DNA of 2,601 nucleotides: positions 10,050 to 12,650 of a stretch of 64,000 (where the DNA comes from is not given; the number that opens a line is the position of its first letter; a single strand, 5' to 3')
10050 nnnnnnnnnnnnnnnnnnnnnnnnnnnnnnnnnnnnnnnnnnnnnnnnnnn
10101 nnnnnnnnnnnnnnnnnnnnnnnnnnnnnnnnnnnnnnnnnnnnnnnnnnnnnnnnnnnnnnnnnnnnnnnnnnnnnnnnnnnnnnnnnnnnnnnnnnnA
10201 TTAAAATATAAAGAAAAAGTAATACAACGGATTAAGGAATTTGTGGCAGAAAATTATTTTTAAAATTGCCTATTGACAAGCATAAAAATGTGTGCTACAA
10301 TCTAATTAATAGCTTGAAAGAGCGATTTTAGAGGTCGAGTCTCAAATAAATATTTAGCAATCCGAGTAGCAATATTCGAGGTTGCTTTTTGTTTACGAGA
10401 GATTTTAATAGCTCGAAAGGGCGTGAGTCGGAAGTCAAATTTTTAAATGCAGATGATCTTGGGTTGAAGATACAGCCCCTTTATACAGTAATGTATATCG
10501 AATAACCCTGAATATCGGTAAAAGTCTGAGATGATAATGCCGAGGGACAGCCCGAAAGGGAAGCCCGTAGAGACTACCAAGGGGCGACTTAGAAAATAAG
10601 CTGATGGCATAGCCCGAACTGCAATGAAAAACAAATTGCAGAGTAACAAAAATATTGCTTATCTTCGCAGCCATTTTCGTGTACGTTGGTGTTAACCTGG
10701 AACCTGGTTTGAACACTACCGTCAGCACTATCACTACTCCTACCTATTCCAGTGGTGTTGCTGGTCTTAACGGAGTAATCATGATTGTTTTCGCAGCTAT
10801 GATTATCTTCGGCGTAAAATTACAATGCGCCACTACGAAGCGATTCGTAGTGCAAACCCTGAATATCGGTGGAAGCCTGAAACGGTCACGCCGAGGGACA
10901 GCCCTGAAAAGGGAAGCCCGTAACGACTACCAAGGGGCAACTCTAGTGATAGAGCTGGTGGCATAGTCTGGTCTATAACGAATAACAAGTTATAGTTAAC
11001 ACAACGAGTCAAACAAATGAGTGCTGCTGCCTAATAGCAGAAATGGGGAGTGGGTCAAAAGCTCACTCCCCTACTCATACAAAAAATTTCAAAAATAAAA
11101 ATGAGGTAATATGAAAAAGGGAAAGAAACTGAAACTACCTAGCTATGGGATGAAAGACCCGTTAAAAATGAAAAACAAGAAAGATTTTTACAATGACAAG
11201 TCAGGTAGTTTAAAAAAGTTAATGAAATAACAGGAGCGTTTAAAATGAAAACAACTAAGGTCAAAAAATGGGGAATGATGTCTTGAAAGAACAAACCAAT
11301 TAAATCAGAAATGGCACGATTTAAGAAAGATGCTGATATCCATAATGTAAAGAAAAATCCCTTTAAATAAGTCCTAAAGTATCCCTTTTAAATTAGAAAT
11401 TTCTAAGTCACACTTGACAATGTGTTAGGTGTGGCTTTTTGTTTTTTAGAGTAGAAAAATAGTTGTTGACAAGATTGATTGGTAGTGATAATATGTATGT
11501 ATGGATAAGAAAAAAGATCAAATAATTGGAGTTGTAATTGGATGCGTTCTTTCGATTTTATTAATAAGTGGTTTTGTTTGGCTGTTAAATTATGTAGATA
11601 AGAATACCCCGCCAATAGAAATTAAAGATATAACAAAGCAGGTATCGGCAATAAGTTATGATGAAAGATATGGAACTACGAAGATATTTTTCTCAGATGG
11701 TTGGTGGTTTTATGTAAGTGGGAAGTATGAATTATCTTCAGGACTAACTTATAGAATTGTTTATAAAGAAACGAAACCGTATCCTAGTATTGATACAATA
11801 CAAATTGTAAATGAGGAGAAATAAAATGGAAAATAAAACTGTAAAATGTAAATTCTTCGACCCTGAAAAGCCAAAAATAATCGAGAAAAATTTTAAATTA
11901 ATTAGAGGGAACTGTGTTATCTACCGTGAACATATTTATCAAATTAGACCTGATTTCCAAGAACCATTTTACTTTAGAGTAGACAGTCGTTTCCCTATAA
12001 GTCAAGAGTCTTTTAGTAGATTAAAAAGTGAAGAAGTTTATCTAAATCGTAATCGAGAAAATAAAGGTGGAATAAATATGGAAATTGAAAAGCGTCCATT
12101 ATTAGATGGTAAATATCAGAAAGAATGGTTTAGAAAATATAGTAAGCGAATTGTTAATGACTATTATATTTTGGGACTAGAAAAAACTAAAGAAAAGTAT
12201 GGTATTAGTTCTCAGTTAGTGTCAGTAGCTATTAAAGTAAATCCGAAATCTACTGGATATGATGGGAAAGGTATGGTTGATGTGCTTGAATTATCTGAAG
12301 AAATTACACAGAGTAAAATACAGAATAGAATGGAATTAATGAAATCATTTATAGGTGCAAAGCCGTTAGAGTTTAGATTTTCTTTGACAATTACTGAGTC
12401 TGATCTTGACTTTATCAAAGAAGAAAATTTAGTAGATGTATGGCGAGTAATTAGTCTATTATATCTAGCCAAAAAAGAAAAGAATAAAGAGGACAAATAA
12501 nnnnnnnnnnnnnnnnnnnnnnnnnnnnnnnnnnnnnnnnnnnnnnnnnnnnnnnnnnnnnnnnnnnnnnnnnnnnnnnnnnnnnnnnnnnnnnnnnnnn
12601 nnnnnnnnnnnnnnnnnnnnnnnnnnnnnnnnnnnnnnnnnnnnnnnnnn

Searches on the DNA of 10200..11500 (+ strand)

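Call 6: search_rna_families(source=window, start=10200, end=11500, threshold=evalue, max_evalue=10, show_alignments=4)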
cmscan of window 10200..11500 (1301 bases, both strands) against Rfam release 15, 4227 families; matches with E-value up to 10: 4.
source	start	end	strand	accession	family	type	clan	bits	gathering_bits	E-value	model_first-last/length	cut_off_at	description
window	11400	11473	+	RF02717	sno_ncR4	Gene; snRNA; snoRNA; CD-box;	-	26.4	103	0.0028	1-82/82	no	Small nucleolar RNA ncR4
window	10604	10673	-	RF01426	snoR126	Gene; snRNA; snoRNA; CD-box;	-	17.7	39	4.3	1-101/101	no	small nucleolar RNA snoR126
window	10323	10344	-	RF00390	TYMV_upPK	Cis-reg;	-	16.8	38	2.5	1-23/23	no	turnip yellow mosaic virus upstream pseudo-knot (TYMV_upPK)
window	11276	11359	+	RF01283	snoU30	Gene; snRNA; snoRNA; CD-box;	CL00052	16.7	45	7.5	1-86/86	no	Small nucleolar RNA U30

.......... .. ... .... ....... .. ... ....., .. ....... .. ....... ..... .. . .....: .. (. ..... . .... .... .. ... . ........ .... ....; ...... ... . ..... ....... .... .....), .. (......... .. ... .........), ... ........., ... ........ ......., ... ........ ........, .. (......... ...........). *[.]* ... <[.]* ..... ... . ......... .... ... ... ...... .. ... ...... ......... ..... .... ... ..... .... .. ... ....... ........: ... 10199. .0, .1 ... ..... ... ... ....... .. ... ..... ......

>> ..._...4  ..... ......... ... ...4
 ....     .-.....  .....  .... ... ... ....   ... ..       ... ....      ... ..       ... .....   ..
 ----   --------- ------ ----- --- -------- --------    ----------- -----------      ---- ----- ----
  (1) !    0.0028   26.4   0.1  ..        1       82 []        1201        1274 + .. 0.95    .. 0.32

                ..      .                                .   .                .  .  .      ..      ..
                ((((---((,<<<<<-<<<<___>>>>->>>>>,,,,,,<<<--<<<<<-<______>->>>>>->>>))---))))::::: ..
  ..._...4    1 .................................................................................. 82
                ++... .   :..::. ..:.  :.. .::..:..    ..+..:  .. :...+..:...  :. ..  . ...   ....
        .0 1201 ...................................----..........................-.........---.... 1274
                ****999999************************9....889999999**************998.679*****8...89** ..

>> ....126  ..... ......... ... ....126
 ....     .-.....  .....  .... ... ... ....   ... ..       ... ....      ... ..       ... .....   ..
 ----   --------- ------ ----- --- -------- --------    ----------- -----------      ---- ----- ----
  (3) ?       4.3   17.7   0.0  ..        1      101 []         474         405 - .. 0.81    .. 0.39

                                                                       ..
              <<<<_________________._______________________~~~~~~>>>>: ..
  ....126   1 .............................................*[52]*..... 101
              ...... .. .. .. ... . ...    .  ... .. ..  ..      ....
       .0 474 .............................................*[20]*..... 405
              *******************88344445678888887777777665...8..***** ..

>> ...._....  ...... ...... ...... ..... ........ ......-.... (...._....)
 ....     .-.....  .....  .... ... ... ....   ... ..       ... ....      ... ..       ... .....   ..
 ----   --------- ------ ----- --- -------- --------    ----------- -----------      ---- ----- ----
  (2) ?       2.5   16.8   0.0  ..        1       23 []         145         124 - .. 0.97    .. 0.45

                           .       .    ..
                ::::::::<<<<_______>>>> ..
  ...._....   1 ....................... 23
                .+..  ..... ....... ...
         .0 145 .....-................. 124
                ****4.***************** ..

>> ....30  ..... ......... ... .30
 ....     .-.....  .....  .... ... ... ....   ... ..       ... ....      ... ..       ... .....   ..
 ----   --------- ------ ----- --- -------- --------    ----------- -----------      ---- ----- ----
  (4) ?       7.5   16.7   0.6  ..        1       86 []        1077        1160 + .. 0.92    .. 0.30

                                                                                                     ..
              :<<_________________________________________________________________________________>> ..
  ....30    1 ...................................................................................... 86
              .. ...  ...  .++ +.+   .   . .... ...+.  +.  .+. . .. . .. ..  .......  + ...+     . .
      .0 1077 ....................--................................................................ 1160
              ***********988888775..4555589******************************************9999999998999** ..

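Call 10: search_dna_similar(query=window:10260-11110:+, collection=phages, mode=distant, max_rows=40)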
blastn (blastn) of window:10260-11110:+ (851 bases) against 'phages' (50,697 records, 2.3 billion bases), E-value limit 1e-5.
Records with a match: 18; places in all: 18; records where one place covers at least 80% of the query: 0.
Best place of each record, by identity: 95-99% 1; 80-90% 15; 60-80% 2.
By first word of the organism name: Staphylococcus 17; Pseudaeromonas 1.
By host as written in the record: Staphylococcus epidermidis 2; Staphylococcus epidermidis F12 2; Staphylococcus aureus 2; Staphylococcus epidermidis COB-Sec1 2; Pseudaeromonas pectinilytica strain KR2-7 1; Staphylococcus saprophyticus 101 1; - 1; Staphylococcus epidermidis NCC 100655 1; and 6 more.
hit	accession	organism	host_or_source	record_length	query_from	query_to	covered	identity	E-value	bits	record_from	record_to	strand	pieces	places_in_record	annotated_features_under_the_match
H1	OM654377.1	Pseudaeromonas phage vB_PpeM_ KLEP7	Pseudaeromonas pectinilytica strain ...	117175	224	717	30%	73.5%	8e-14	147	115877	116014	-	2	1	ribonucleoside triphosphate reductase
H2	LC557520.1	Staphylococcus phage vB_SsapH-Golestan101-M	Staphylococcus saprophyticus 101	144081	201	287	10%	78.7%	2e-8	66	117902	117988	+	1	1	none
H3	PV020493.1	Staphylococcus phage RSM-J51Sa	-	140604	200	250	6%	88.2%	2e-8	66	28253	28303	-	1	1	record has no annotation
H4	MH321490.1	Staphylococcus phage Quidividi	Staphylococcus epidermidis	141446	200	251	6%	86.5%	3e-7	64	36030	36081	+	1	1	terminase large subunit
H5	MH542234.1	Staphylococcus phage Terranova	Staphylococcus epidermidis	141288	200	251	6%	86.5%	3e-7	64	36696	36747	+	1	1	terminase large subunit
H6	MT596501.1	Staphylococcus phage vB_SepM_BE04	Staphylococcus epidermidis F12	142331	200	251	6%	86.5%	3e-7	64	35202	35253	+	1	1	terminase large subunit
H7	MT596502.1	Staphylococcus phage vB_SepM_BE05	Staphylococcus epidermidis F12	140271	200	251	6%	86.5%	3e-7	64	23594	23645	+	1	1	terminase large subunit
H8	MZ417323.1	Staphylococcus phage PG-2021_1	Staphylococcus epidermidis NCC 100655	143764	200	251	6%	86.5%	3e-7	64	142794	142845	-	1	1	record has no annotation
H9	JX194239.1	Staphylococcus phage SA11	Staphylococcus aureus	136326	200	251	6%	86.5%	3e-7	64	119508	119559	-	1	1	hypothetical protein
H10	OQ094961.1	Staphylococcus phage SSP49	Staphylococcus aureus ATCC 13301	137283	200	251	6%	86.5%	3e-7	64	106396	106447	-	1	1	DNA packaging protein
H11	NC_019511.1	Staphylococcus phage SA11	Staphylococcus aureus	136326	200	251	6%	86.5%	3e-7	64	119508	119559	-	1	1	terminase large subunit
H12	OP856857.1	Staphylococcus phage PBSA08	Staphylococcus aureus ATCC 29213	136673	200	251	6%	86.5%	3e-7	64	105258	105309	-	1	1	structure and packaging protein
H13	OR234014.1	Staphylococcus phage SAC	Staphylococcus aureus CCARM 3089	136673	200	251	6%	86.5%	3e-7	64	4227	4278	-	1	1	terminase large subunit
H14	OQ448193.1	Staphylococcus phage 80A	Staphylococcus epidermidis COB-Sec1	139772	200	251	6%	86.5%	3e-7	64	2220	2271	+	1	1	terminase large subunit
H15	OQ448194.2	Staphylococcus phage 80B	Staphylococcus epidermidis COB-Sec1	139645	200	251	6%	86.5%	3e-7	64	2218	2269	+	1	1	terminase large subunit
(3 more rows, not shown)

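Call 11: get_annotated_region(hit=H1, flank=3000)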
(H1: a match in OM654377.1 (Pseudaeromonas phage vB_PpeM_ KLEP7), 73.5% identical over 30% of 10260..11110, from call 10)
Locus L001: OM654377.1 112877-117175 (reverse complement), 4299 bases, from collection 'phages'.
description: Pseudaeromonas phage vB_PpeM_ KLEP7, complete genome.
organism: Pseudaeromonas phage vB_PpeM_ KLEP7 (NCBI taxid 2928862)
taxonomy: Viruses; Duplodnaviria; Heunggongvirae; Uroviricota; Caudoviricetes
host: Pseudaeromonas pectinilytica strain KR2-7; source: water samples from gypsum karst lake Kirkilai; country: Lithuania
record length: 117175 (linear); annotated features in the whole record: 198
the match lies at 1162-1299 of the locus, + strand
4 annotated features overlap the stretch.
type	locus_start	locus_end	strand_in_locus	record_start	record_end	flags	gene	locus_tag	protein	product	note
CDS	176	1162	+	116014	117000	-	-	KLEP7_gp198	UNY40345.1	ribonucleoside triphosphate reductase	-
CDS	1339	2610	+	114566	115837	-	-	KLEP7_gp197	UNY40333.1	ribonucleoside triphosphate reductase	-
CDS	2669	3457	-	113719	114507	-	-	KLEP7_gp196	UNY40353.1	hypothetical protein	PHA00821 domain-containing protein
CDS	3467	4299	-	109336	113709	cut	-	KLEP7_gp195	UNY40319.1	hypothetical protein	-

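Call 12: get_annotated_region(hit=H4, flank=2500)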
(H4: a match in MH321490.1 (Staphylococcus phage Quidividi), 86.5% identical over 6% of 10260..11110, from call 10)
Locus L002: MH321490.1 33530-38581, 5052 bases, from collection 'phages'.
description: Staphylococcus phage Quidividi, complete genome.
organism: Staphylococcus phage Quidividi (NCBI taxid 2234036)
taxonomy: Viruses; Duplodnaviria; Heunggongvirae; Uroviricota; Caudoviricetes; Herelleviridae; Twortvirinae; Sepunavirus
host: Staphylococcus epidermidis; source: wastewater treatment plant; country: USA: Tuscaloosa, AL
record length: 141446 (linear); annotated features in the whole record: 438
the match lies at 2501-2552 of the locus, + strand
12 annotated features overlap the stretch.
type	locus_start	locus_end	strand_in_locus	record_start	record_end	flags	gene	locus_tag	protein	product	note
regulatory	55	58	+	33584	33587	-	-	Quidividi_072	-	ribosome_binding_site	Quidividi_072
CDS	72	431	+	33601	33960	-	-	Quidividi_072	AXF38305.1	membrane protein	YP_009214656.1; identical in phiIPLA-C1C]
regulatory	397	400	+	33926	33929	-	-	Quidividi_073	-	ribosome_binding_site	Quidividi_073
CDS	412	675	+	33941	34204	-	-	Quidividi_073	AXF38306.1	hypothetical protein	identical in phiIPLA-C1C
regulatory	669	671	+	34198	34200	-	-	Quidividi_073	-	ribosome_binding_site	Quidividi_074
CDS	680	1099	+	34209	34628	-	-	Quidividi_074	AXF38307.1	hypothetical protein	-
regulatory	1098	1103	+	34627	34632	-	-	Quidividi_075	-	ribosome_binding_site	Quidividi_075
CDS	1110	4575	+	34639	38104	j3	-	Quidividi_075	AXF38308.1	terminase large subunit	Interrupted by two introns; first intron is in different places in QuidiVidi and Terranova, allowing accurate intron ...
regulatory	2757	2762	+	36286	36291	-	-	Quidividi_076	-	ribosome_binding_site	Quidividi_076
CDS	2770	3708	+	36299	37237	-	-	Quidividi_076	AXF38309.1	VSR homing endonuclease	Staphylococcus phage phiIPLA-RODI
regulatory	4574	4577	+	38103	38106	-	-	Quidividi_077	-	ribosome_binding_site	Quidividi_077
CDS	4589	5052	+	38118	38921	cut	-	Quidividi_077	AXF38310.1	hypothetical protein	-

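Call 13: get_annotated_region(hit=H2, flank=2500)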
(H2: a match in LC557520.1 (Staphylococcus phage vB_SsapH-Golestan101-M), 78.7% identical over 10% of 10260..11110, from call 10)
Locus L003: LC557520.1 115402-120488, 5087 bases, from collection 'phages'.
description: Staphylococcus phage vB_SsapH-Golestan101-M DNA, complete genome.
organism: Staphylococcus phage vB_SsapH-Golestan101-M (NCBI taxid 2741341)
taxonomy: Viruses; Duplodnaviria; Heunggongvirae; Uroviricota; Caudoviricetes; Herelleviridae; Twortvirinae; Baoshanvirus
host: Staphylococcus saprophyticus 101; source: -; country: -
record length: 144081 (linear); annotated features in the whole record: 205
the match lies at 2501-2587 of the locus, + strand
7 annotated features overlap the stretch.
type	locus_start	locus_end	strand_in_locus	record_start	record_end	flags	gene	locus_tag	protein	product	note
CDS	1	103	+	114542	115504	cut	-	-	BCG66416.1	hydrolase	Golestan156; ORF156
CDS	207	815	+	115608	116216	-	-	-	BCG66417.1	terminase large subunuit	Golestan157; ORF157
CDS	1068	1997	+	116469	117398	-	-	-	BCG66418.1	hypothetical protein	Golestan158; ORF158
CDS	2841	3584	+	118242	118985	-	-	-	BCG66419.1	terminase large subunit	Golestan159; ORF159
CDS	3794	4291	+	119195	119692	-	-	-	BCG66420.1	hypothetical protein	Golestan160; ORF160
CDS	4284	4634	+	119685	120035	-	-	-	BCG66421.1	hypothetical protein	Golestan161; ORF161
CDS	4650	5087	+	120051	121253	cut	-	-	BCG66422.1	tenebrin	Golestan162; ORF52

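Call 14: search_rna_families(sources=[L001, L002, L003], threshold=evalue, max_evalue=1, show_alignments=3)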
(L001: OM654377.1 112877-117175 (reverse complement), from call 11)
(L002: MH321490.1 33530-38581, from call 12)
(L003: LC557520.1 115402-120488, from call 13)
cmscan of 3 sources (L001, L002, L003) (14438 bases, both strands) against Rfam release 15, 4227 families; matches with E-value up to 1: 0.
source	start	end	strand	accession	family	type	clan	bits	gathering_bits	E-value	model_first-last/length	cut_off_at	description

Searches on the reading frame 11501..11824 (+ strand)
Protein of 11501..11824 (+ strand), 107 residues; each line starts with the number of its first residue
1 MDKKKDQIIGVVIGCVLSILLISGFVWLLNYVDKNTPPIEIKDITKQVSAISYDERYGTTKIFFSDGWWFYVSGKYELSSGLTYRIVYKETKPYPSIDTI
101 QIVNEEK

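Call 26: search_protein_families(library=phrogs, proteins=[window:11501-11824:+], max_evalue=0.1)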
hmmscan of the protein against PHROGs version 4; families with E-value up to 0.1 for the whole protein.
window:11501-11824:+ (107 aa): 0 families

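Call 27: search_protein_families(library=pfam, proteins=[window:11501-11824:+], max_evalue=0.1)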
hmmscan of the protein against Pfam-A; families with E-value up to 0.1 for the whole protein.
window:11501-11824:+ (107 aa): 2 families
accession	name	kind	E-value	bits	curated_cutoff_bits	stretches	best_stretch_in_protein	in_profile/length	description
PF04689.18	S1FA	-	0.058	14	21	1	8-47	12-50/66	DNA binding protein S1FA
PF16491.10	Peptidase_M48_N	-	0.095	13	27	0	5-35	119-149/179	CAAX prenyl protease N-terminal, five membrane helices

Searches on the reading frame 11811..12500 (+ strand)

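Call 26: search_protein_families(library=phrogs, proteins=[window:11811-12500:+], max_evalue=0.1)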
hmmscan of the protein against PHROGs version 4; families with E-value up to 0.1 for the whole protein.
window:11811-12500:+ (229 aa): 2 families
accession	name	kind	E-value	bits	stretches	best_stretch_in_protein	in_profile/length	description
phrog_32717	-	transcription regulation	0.0024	19.1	1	190-227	39-76/88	transcriptional regulator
phrog_33412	-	unknown function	0.016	16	1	100-150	53-99/140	-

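Call 27: search_protein_families(library=pfam, proteins=[window:11811-12500:+], max_evalue=0.1)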
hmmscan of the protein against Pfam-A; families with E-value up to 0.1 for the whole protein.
window:11811-12500:+ (229 aa): 0 families
